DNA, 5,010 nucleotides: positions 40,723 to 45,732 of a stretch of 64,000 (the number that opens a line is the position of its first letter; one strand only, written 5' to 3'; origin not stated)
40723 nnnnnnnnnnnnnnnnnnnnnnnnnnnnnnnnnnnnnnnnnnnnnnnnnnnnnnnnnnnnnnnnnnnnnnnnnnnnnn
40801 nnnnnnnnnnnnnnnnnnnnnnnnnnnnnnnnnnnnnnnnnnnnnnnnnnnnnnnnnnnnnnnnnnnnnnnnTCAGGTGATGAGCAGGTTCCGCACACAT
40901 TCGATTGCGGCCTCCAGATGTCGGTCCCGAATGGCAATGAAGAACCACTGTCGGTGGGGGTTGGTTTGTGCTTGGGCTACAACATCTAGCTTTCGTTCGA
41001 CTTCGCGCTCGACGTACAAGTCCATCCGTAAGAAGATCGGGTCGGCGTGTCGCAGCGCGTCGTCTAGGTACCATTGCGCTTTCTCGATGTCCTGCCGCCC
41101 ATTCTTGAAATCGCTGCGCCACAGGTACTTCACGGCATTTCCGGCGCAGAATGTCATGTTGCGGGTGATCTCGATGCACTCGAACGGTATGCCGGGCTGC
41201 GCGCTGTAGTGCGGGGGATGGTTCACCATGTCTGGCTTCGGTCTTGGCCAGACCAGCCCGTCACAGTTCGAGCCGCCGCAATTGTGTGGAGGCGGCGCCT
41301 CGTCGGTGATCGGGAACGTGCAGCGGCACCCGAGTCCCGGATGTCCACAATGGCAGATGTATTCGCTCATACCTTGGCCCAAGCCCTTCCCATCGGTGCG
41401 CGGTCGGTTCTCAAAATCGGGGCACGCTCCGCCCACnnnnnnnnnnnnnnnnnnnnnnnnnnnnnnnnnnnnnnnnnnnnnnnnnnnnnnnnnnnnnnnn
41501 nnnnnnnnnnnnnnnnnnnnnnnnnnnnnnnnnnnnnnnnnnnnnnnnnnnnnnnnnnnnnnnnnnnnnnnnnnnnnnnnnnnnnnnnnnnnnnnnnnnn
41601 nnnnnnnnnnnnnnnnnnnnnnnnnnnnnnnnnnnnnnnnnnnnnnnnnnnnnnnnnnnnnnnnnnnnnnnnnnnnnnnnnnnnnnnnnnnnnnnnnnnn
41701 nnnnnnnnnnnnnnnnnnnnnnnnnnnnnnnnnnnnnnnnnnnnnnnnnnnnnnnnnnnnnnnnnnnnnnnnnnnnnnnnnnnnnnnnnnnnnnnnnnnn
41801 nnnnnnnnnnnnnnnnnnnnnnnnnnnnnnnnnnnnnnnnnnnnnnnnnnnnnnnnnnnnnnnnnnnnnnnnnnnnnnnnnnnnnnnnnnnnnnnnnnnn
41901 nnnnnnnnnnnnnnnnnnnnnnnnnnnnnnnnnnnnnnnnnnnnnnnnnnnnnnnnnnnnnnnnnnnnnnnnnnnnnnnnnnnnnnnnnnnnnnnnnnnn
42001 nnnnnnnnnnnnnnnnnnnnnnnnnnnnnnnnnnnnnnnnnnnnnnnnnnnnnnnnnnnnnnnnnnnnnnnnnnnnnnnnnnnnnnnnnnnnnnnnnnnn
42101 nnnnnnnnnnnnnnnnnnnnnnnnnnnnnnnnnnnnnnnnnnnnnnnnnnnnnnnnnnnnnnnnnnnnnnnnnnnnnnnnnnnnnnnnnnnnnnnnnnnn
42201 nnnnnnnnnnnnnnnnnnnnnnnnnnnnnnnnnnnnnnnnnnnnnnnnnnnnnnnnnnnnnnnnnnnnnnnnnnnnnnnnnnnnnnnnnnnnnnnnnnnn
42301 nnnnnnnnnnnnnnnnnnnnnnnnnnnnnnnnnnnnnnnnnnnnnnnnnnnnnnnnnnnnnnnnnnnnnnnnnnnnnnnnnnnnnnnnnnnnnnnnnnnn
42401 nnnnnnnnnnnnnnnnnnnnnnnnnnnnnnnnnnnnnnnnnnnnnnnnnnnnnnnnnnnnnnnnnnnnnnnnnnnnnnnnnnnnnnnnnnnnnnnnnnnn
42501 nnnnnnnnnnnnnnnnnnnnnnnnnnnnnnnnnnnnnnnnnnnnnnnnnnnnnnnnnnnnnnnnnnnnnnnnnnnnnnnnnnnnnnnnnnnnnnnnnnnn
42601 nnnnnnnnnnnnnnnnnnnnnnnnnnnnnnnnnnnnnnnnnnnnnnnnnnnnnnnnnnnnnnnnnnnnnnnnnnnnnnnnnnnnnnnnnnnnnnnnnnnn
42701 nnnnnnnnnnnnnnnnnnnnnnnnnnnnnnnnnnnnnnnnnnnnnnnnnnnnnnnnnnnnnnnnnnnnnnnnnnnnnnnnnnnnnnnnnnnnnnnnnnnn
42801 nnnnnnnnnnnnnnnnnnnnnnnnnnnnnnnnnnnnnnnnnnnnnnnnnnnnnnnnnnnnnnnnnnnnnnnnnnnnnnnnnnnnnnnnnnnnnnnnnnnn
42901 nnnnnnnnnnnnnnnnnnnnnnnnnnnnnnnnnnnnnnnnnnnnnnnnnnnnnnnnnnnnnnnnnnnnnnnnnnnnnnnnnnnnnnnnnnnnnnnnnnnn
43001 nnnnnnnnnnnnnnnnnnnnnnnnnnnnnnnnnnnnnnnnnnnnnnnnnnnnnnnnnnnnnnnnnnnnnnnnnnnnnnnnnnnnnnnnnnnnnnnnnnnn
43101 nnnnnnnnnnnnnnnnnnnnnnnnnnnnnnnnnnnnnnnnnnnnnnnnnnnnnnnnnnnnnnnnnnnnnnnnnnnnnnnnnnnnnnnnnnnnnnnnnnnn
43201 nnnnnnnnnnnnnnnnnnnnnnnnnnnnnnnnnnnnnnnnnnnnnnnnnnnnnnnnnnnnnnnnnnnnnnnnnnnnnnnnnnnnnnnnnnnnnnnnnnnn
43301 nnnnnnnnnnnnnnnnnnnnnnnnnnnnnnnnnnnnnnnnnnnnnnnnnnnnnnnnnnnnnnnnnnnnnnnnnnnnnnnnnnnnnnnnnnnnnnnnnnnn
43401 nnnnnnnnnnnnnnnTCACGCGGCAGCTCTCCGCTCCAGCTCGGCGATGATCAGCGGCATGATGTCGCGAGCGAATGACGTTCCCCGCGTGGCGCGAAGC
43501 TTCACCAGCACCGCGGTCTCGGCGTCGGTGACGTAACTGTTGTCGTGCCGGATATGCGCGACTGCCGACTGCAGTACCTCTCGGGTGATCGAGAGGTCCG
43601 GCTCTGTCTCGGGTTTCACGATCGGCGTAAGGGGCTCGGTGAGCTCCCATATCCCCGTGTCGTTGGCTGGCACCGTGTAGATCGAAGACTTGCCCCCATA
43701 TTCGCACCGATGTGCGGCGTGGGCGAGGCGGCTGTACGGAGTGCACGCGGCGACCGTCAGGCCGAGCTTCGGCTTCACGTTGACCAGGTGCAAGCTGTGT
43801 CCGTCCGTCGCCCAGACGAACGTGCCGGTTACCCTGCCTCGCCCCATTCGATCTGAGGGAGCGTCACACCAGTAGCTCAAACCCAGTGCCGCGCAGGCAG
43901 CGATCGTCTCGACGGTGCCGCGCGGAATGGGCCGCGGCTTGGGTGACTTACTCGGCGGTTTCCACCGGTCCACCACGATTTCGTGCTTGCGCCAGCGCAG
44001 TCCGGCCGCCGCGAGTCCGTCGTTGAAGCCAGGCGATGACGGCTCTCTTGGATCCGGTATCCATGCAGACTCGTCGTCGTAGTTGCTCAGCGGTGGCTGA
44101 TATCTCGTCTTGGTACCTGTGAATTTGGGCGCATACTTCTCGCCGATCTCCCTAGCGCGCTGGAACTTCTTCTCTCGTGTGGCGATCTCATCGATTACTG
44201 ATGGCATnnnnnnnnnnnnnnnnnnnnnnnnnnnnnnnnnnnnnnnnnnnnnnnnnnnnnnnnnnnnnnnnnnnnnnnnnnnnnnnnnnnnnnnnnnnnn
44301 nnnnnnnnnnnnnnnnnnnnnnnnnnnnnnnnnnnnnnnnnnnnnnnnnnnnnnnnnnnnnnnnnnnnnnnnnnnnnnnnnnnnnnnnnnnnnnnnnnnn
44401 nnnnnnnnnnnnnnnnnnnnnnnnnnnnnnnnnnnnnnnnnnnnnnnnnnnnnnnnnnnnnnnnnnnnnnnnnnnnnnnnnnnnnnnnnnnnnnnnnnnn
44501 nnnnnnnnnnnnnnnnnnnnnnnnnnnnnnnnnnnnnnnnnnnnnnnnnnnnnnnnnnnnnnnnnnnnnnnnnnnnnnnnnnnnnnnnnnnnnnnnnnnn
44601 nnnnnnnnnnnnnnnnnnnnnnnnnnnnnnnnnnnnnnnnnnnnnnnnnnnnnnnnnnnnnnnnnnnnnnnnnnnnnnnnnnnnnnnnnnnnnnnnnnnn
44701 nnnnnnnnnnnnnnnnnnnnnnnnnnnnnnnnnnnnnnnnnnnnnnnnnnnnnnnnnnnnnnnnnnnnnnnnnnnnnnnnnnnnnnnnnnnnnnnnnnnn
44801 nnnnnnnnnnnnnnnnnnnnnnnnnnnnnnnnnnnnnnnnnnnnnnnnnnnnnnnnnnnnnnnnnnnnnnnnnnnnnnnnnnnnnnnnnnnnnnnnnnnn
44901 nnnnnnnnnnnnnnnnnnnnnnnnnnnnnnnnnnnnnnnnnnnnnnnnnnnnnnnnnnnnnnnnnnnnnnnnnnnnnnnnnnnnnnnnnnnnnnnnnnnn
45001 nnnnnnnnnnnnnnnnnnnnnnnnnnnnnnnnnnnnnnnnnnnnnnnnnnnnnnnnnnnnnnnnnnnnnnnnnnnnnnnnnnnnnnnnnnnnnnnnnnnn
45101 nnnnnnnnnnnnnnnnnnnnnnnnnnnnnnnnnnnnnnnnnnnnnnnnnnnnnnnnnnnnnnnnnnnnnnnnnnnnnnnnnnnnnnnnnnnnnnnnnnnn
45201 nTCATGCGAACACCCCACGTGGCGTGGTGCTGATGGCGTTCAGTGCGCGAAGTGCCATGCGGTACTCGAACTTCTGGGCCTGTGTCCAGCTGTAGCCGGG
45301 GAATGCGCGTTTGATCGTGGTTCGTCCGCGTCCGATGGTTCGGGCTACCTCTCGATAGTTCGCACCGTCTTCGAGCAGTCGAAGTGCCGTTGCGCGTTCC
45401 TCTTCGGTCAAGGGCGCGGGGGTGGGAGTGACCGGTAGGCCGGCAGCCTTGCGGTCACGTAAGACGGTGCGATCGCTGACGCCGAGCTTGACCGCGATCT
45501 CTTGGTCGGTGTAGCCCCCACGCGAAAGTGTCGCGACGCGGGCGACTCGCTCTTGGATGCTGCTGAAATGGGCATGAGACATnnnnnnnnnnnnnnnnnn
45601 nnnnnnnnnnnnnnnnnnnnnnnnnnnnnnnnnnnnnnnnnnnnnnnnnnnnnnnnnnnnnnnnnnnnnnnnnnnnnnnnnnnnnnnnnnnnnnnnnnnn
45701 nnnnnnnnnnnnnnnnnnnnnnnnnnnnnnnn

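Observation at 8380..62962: Family of at least seven repeated leftward promoter-operator-leader modules sharing a 7-4-7 palindrome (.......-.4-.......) and a GGGA-N4-5-AACCC start-associated leader motif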

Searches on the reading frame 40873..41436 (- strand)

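Call 76: search_protein_families(library=pfam, max_evalue=0.001, proteins=[window:40873-41436:-])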
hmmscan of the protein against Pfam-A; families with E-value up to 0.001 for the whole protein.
window:40873-41436:- (187 aa): 1 family
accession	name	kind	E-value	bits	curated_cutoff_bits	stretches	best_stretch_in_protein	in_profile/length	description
PF11753.13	DUF3310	-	1.1e-12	48.2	24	1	71-125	1-60/60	Protein of unknwon function (DUF3310)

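Call 105: search_protein_families(library=phrogs, max_evalue=0.001, proteins=[window:40873-41436:-])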
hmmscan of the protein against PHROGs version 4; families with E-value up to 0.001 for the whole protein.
window:40873-41436:- (187 aa): 18 families
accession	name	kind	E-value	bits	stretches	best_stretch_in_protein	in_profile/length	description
phrog_11324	-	other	1.1e-45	156.6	1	62-186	2-133/139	nucleotide kinase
phrog_236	-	other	1.3e-22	82.1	1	69-130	239-304/431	nucleotide kinase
phrog_2781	-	unknown function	1.4e-19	72.1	1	65-126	171-239/253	-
phrog_1689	-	other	2.2e-18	68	1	66-131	162-234/243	nucleotide kinase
phrog_4824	-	unknown function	5e-15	56.7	1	72-151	7-82/128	-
phrog_26005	-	unknown function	1.2e-14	55.5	1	69-129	242-304/310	-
phrog_4897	-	other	9.8e-13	49.6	1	69-127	113-176/186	kinase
phrog_4472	-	other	1.6e-11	45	1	70-128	13-74/100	nucleotide kinase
phrog_32366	-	unknown function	2.5e-11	44.8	1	69-129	7-67/170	-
phrog_13649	-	unknown function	1.1e-09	39.5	1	69-127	4-62/127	-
phrog_4943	-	unknown function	2.7e-09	38.7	1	66-127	86-155/166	-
phrog_2585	-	other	5.9e-08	34.3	1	67-125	94-161/175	nucleotide kinase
phrog_2387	-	other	6.8e-08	33.8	1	69-131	3-71/147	nucleotide kinase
phrog_5839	-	unknown function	2.1e-07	32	1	69-126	6-62/128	-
phrog_23238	-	unknown function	1.6e-06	29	1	70-127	127-189/196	-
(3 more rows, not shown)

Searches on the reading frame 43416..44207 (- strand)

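Call 34: search_protein_families(library=pfam, max_evalue=0.01, proteins=[window:43416-44207:-])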
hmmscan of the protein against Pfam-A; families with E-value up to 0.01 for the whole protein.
window:43416-44207:- (263 aa): 1 family
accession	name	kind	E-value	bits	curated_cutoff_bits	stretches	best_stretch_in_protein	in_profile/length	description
PF24256.1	DUF7457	-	3.2e-23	81.9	27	1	94-156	1-55/55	Family of unknown function (DUF7457)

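Call 35: search_protein_families(library=phrogs, max_evalue=0.001, proteins=[window:43416-44207:-])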
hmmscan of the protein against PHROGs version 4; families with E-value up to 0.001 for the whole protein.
window:43416-44207:- (263 aa): 0 families

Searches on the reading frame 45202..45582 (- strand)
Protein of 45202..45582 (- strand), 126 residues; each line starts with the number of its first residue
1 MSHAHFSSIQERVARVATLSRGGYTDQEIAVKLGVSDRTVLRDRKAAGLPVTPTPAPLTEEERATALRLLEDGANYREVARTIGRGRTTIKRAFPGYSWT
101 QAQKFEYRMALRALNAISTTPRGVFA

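Call 34: search_protein_families(library=pfam, max_evalue=0.01, proteins=[window:45202-45582:-])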
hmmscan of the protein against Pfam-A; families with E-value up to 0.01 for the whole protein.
window:45202-45582:- (126 aa): 16 families
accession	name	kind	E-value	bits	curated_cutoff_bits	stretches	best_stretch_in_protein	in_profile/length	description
PF13384.12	HTH_23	-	1.7e-13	50.3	24.6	2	58-93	2-37/50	Homeodomain-like domain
PF13936.12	HTH_38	-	4.6e-09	36.3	27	1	58-92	5-39/44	Helix-turn-helix domain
PF02796.21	HTH_7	-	5.5e-08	33.2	23.8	1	58-95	6-43/45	Helix-turn-helix domain of resolvase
PF13518.12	HTH_28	-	1.4e-05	25.5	25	0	62-92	1-31/52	Helix-turn-helix domain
PF13551.12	HTH_29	-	1.7e-05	25.3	28.1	0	63-92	1-31/64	Winged helix-turn helix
PF20432.4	Xre-like-HTH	-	3.4e-05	24.5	25.8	0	20-53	20-52/63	Antitoxin Xre-like helix-turn-helix domain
PF08281.18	Sigma70_r4_2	-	9.5e-05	22.4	25.7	0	22-40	25-43/54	Sigma-70, region 4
PF07638.17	Sigma70_ECF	-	0.00016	22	21.1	1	9-44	136-172/185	ECF sigma factor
PF01371.25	Trp_repressor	-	0.00024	21.5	27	0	63-93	38-69/88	Trp repressor protein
PF07506.17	RepB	-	0.00043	20.8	30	1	11-87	9-78/185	RepB plasmid partitioning protein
PF01527.26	HTH_Tnp_1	-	0.00069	20.2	24.1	0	13-65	13-68/75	Transposase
PF25213.1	HVO_A0261_N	-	0.00096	19.4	35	0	7-42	8-43/86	HVO_A0261 N-terminal domain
PF04545.22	Sigma70_r4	-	0.0023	17.9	24.1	0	23-40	20-37/50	Sigma-70, region 4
PF00196.25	GerE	-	0.0051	16.8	23.5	0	18-40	12-34/57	Bacterial regulatory proteins, luxR family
PF08279.18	HTH_11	-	0.0058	16.9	25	0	24-43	16-35/55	HTH domain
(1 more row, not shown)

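Call 35: search_protein_families(library=phrogs, max_evalue=0.001, proteins=[window:45202-45582:-])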
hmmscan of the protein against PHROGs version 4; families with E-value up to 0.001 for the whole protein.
window:45202-45582:- (126 aa): 18 families
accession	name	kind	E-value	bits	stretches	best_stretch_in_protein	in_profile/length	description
phrog_664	-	DNA, RNA and nucleotide metabolism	7.5e-32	111.9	1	8-120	37-147/210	DNA binding protein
phrog_472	-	transcription regulation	2.5e-11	44.1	1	61-103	214-256/523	WhiB transcriptional factor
phrog_645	-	DNA, RNA and nucleotide metabolism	1.1e-08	36.4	1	8-47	22-62/196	Rnase E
phrog_125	-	DNA, RNA and nucleotide metabolism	3e-07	31.3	1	44-105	150-211/254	DNA invertase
phrog_3855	-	DNA, RNA and nucleotide metabolism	1.2e-06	29.9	1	10-42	66-98/115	HTH DNA binding protein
phrog_20467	-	DNA, RNA and nucleotide metabolism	2.7e-06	28.2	0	10-42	65-97/112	HNH endonuclease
phrog_323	-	transcription regulation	7.3e-06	26.7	1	20-91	109-182/319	transcriptional regulator, D5-like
phrog_5536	-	unknown function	3.6e-05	24.6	0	54-92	2-40/172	-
phrog_4646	-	integration and excision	4.5e-05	23.8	0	58-92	7-41/344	transposase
phrog_11108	-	unknown function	5.1e-05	24.2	0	14-52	54-92/180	-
phrog_4494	-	unknown function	5.6e-05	24.6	0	62-92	7-37/109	-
phrog_1033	-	DNA, RNA and nucleotide metabolism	0.00013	22.8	0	11-43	140-172/334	ParB-like partition protein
phrog_2538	-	head and packaging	0.00017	22.7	0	19-45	14-40/129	terminase small subunit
phrog_10624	-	unknown function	0.00018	22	0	60-92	13-45/165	-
phrog_309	-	head and packaging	0.00037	21.6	0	11-45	144-178/319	terminase small subunit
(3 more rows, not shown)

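Call 41: find_encoding_contigs(protein=window:45202-45582:-, flank=10000, max_places=10)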
Protein window:45202-45582:- (126 aa): 3 contigs read that carry it; 3 places shown.
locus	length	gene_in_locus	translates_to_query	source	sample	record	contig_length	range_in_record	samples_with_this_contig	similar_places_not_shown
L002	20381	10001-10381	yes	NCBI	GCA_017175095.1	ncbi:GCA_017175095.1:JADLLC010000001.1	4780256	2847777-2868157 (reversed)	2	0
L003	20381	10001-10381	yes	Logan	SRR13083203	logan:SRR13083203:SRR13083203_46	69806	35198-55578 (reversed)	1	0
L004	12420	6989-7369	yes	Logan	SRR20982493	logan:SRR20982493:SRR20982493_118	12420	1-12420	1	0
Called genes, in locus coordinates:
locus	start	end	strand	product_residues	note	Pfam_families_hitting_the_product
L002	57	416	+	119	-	-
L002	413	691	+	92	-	-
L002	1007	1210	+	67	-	-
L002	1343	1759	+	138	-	-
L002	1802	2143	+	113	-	-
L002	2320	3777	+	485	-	-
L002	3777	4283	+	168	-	-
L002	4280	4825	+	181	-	-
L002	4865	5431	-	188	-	-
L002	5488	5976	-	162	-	PF27111:Rv1352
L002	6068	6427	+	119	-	PF24238:CDGP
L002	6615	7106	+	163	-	-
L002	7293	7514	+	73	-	-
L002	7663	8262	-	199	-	-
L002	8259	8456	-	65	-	PF23807:RHH_10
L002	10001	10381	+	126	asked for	PF02796:HTH_7 (faint), PF13518:HTH_28 (faint), PF13384:HTH_23 (weak), PF13936:HTH_38 (weak)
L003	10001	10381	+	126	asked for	PF02796:HTH_7 (faint), PF13518:HTH_28 (faint), PF13384:HTH_23 (weak), PF13936:HTH_38 (weak)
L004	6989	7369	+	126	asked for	PF02796:HTH_7 (faint), PF13518:HTH_28 (faint), PF13384:HTH_23 (weak), PF13936:HTH_38 (weak)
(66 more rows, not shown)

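Call 55: find_related_loci(query=window:45202-45582:-, collection=viral_contigs, flank=10000)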
Query window:45202-45582:- (126 aa) in viral_contigs; peptide patterns used: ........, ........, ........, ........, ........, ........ (x = any residue, [..] = any of these).
36 stretches matched a pattern; 6 encode a relative of the query (tblastn E <= 1e-3); 6 distinct loci.
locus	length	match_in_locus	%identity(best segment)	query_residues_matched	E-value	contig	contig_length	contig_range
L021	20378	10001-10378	99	1-126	2e-81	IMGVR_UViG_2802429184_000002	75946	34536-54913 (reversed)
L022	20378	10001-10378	99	1-126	1e-81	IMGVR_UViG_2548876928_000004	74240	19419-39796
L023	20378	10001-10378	99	1-126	2e-81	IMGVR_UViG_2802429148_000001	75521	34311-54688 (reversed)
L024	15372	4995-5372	98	1-126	5e-81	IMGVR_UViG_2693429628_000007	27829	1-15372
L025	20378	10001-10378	86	1-126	2e-69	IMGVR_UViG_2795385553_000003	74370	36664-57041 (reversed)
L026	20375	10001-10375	81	1-126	3e-65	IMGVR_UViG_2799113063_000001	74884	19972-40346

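Call 106: search_dna_similar(query=window:45202-45582:-, collection=phages, mode=protein, max_rows=25, rows=spread)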
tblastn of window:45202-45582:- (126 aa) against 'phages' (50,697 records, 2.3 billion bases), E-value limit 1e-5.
Records with a match: 235; places in all: 243; records where one place covers at least 80% of the query: 216.
Best place of each record, by identity: <60% 235.
By first word of the organism name: Mycobacterium 200; Gordonia 34; Mycolicibacterium 1.
By host as written in the record: Mycobacterium smegmatis mc2 155 138; Mycobacterium smegmatis mc#155 32; Gordonia terrae 3612 24; - 6; Mycobacterium smegmatis mc2155 5; Gordonia terrae NRRL B-16283 4; Mycobacterium smegmatius mc2 155 4; Gordonia terrae CAG3 3; and 12 more.
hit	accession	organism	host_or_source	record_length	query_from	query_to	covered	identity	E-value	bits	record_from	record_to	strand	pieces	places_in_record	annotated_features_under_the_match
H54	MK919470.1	Gordonia phage Mellie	Gordonia terrae 3612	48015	10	118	87%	46.9%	4e-8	56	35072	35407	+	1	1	49: helix-turn-helix DNA binding protein | 50: hypothetical protein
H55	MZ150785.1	Gordonia phage Jalammah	Gordonia terrae 3612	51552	10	112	82%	46.7%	3e-7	53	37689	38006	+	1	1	54: helix-turn-helix DNA-binding domain protein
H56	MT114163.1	Mycobacterium phage Settecandela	Mycobacterium smegmatis mc#155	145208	8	107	79%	48.0%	2e-8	57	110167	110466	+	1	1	165: helix-turn-helix DNA-binding domain protein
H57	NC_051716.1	Mycobacterium phage Veteran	Mycobacterium smegmatis mc2 155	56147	11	123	90%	39.5%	5e-7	52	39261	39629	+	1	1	57: DNA binding protein | 58: hypothetical protein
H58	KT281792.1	Mycobacterium phage PopTart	Mycobacterium smegmatis mc2 155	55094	10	112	82%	42.9%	8e-6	49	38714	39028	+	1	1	HTH DNA binding domain protein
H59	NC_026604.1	Mycobacterium phage Cerasum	Mycobacterium smegmatis mc2 155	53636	13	118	84%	41.5%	7e-8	55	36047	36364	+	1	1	DNA binding protein | WhiB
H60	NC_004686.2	Mycobacterium phage Che9d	-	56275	13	118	84%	41.5%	7e-8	55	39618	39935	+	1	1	67: DNA binding protein | 68: WhiB family transcription factor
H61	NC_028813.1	Mycobacterium phage Seagreen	Mycobacterium smegmatis mc2 155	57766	13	118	84%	41.5%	7e-8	55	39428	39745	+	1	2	DNA binding protein | WhiB family transcription regulator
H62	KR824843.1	Mycobacterium phage Ovechkin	Mycobacterium smegmatis mc2 155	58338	13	118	84%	41.5%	1e-7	54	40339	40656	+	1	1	HTH binding domain protein | WhiB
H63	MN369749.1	Mycobacterium phage MinionDave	Mycobacterium smegmatis mc2 155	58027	11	120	87%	38.9%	3e-6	50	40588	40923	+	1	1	59: helix-turn-helix DNA-binding domain protein | 60: hypothetical protein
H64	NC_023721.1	Mycobacterium phage Drago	Mycobacterium smegmatis mc2 155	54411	11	112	81%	41.9%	6e-6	49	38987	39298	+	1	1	58: DNA binding protein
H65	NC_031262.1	Mycobacterium phage Brocalys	Mycobacterium smegmatis mc2 155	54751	11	112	81%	41.9%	6e-6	49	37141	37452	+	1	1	55: DNA binding protein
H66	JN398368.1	Mycobacterium phage GUmbie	Mycobacterium smegmatis mc2 155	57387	11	112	81%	41.9%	6e-6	49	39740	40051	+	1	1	58: hypothetical protein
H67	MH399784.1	Mycobacterium phage NormanBulbieJr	Mycobacterium smegmatis mc2 155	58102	11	112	81%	41.9%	6e-6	49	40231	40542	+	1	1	60: helix-turn-helix DNA-binding domain protein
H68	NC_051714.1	Mycobacterium phage SwagPigglett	Mycobacterium smegmatis mc#155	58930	11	112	81%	41.9%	6e-6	49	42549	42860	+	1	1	65: DNA binding protein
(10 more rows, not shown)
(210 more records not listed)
